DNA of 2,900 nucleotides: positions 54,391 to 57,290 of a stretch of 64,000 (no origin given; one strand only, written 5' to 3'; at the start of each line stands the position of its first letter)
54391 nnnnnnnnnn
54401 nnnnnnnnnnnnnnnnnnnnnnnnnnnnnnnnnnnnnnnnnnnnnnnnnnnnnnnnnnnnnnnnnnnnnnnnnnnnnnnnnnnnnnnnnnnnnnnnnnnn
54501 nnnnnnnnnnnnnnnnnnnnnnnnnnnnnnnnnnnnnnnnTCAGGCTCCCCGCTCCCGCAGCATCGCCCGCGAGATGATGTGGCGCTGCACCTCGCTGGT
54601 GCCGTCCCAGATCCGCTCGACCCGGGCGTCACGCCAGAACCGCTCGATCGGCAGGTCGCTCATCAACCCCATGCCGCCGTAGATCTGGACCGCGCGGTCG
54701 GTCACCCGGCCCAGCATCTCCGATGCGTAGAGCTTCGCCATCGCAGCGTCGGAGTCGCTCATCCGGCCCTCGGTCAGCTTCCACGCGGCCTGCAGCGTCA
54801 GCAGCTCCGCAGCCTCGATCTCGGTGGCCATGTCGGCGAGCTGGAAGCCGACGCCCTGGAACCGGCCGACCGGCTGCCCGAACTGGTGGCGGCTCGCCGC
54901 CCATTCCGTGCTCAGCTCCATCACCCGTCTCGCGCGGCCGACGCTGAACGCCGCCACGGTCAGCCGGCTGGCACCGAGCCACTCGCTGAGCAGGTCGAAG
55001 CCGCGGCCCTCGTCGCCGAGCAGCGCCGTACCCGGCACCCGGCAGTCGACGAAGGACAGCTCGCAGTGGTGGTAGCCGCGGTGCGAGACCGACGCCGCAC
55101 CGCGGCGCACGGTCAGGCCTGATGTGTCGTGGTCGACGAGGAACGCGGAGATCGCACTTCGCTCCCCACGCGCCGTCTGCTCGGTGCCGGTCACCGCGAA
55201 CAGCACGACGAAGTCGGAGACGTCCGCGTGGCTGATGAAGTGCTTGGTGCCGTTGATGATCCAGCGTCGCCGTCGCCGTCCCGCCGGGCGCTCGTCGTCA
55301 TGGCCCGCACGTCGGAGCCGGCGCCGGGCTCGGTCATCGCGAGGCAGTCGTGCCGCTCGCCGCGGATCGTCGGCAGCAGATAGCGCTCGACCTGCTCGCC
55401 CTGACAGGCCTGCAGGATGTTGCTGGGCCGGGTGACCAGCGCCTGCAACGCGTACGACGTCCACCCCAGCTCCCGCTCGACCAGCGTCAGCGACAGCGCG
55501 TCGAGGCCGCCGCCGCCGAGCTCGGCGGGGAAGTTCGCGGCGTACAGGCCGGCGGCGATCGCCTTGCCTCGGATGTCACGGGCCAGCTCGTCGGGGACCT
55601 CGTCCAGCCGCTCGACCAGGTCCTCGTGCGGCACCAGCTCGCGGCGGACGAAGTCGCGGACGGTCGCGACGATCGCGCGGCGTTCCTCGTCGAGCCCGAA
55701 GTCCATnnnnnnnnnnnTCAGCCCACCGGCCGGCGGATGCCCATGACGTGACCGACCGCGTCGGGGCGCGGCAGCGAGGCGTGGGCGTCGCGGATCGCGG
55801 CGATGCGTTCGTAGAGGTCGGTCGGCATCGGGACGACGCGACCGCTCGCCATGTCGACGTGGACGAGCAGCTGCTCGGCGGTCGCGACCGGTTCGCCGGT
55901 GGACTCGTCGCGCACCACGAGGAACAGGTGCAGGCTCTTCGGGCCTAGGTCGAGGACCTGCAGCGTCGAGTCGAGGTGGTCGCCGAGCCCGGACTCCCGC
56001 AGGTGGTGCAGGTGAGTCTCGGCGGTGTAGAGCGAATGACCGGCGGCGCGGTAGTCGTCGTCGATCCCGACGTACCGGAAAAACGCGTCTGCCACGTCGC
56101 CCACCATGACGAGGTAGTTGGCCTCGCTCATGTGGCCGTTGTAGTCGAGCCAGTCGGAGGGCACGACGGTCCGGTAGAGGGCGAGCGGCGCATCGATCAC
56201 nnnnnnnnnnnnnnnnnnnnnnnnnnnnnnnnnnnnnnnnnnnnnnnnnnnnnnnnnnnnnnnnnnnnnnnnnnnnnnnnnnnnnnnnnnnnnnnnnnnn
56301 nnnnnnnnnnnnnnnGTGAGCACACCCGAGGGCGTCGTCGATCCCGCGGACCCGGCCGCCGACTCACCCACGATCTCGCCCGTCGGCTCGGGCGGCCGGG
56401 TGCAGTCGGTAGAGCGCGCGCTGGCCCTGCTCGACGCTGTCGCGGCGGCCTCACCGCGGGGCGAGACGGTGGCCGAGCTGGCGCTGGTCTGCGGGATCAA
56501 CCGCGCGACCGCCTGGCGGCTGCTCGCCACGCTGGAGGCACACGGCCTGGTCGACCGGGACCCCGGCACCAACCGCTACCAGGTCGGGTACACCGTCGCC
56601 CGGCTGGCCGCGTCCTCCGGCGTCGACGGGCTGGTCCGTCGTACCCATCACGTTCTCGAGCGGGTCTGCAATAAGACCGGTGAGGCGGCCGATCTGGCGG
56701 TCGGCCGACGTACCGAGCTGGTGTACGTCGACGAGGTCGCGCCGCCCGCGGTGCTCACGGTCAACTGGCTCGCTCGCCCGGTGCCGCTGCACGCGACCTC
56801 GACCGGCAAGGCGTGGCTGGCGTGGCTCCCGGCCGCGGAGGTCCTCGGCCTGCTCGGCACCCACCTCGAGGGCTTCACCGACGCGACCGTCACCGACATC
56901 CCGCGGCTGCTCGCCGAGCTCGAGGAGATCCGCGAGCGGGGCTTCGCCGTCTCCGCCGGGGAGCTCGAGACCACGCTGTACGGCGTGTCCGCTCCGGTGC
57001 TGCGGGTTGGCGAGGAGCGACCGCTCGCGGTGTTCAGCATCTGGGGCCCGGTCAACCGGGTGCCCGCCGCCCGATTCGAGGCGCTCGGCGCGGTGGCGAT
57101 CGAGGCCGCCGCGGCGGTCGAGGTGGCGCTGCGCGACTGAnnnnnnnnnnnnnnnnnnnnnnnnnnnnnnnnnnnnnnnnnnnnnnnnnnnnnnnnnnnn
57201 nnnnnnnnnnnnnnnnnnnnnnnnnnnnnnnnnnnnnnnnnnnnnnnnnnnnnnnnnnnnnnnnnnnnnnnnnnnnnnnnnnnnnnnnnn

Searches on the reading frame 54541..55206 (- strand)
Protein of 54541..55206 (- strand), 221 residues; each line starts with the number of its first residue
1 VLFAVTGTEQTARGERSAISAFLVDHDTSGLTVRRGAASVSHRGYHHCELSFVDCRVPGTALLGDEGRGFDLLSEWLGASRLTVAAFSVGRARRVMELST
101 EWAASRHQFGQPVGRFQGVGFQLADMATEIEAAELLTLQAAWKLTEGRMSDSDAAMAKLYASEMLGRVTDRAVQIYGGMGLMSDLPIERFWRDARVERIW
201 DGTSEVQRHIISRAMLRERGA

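Call 65: search_protein_families(library=pfam, proteins=[window:54541-55206:-], max_evalue=0.01)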
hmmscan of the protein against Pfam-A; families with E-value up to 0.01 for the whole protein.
window:54541-55206:- (221 aa): 4 families
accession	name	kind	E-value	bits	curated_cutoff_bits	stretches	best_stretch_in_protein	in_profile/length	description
PF00441.29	Acyl-CoA_dh_1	-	1.2e-50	171.9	22.4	1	67-216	1-150/150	Acyl-CoA dehydrogenase, C-terminal domain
PF08028.16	Acyl-CoA_dh_2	-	4.7e-21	75.9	22.7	1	82-202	1-131/134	Acyl-CoA dehydrogenase, C-terminal domain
PF02770.24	Acyl-CoA_dh_M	-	1.4e-05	25.6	33.3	1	10-55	54-97/97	Acyl-CoA dehydrogenase, middle domain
PF21263.2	Acyl-CoA-dh_C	-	0.0053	17.5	27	1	107-173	15-75/96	Acyl-CoA dehydrogenase, C-terminal domain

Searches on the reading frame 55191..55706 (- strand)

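Call 65: search_protein_families(library=pfam, proteins=[window:55191-55706:-], max_evalue=0.01)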
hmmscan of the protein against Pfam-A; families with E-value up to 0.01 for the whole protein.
window:55191-55706:- (171 aa): 2 families
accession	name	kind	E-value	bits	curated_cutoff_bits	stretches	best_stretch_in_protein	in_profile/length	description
PF02771.21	Acyl-CoA_dh_N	-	4.7e-16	59.6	22.9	1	7-117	2-113/113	Acyl-CoA dehydrogenase, N-terminal domain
PF02770.24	Acyl-CoA_dh_M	-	3.9e-05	24.2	33.3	1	121-146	1-25/97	Acyl-CoA dehydrogenase, middle domain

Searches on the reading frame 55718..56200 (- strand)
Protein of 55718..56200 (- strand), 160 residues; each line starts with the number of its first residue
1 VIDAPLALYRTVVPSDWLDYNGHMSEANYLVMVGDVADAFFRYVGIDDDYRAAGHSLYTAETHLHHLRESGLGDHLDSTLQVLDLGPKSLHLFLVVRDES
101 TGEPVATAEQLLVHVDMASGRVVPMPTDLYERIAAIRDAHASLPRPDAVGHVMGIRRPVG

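Call 65: search_protein_families(library=pfam, proteins=[window:55718-56200:-], max_evalue=0.01)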
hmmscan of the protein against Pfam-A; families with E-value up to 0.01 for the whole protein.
window:55718-56200:- (160 aa): 2 families
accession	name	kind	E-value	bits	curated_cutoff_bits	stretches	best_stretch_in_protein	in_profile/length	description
PF13279.12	4HBT_2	-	5.6e-28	98.3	25.5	1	14-132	2-121/122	Thioesterase-like superfamily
PF03061.28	4HBT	-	0.00029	21.5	20.6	1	21-103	1-77/79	Thioesterase superfamily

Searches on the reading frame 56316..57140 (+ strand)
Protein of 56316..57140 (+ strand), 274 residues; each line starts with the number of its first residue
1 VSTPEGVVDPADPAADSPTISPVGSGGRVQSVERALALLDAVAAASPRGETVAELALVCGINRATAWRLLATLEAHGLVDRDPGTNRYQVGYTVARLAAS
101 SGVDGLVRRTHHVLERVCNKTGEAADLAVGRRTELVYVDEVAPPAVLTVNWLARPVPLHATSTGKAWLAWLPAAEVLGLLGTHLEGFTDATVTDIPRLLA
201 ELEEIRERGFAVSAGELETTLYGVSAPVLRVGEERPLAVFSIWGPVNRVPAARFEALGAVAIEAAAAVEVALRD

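Call 65: search_protein_families(library=pfam, proteins=[window:56316-57140:+], max_evalue=0.01)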
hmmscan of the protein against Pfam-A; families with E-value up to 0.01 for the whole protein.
window:56316-57140:+ (274 aa): 8 families
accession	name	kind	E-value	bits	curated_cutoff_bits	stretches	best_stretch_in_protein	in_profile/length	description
PF01614.24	IclR_C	-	9.9e-29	100.5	24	1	106-268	9-172/174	Bacterial transcriptional regulator IclR C-terminal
PF09339.16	HTH_IclR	-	2.2e-13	50.2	22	1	31-83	1-52/52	IclR helix-turn-helix domain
PF12802.13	MarR_2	-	1.3e-06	28.9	27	1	36-82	8-55/61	MarR family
PF25213.1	HVO_A0261_N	-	2.6e-05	24.4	35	1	32-89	10-62/86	HVO_A0261 N-terminal domain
PF13384.12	HTH_23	-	0.00031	20.9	24.6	1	33-78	6-46/50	Homeodomain-like domain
PF12840.13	HTH_20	-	0.0029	18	27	1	36-80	7-49/51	Helix-turn-helix domain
PF01047.28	MarR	-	0.0029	17.9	24.6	0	51-85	19-53/59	MarR family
PF13551.12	HTH_29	-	0.0066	17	28.1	0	34-82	1-47/64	Winged helix-turn helix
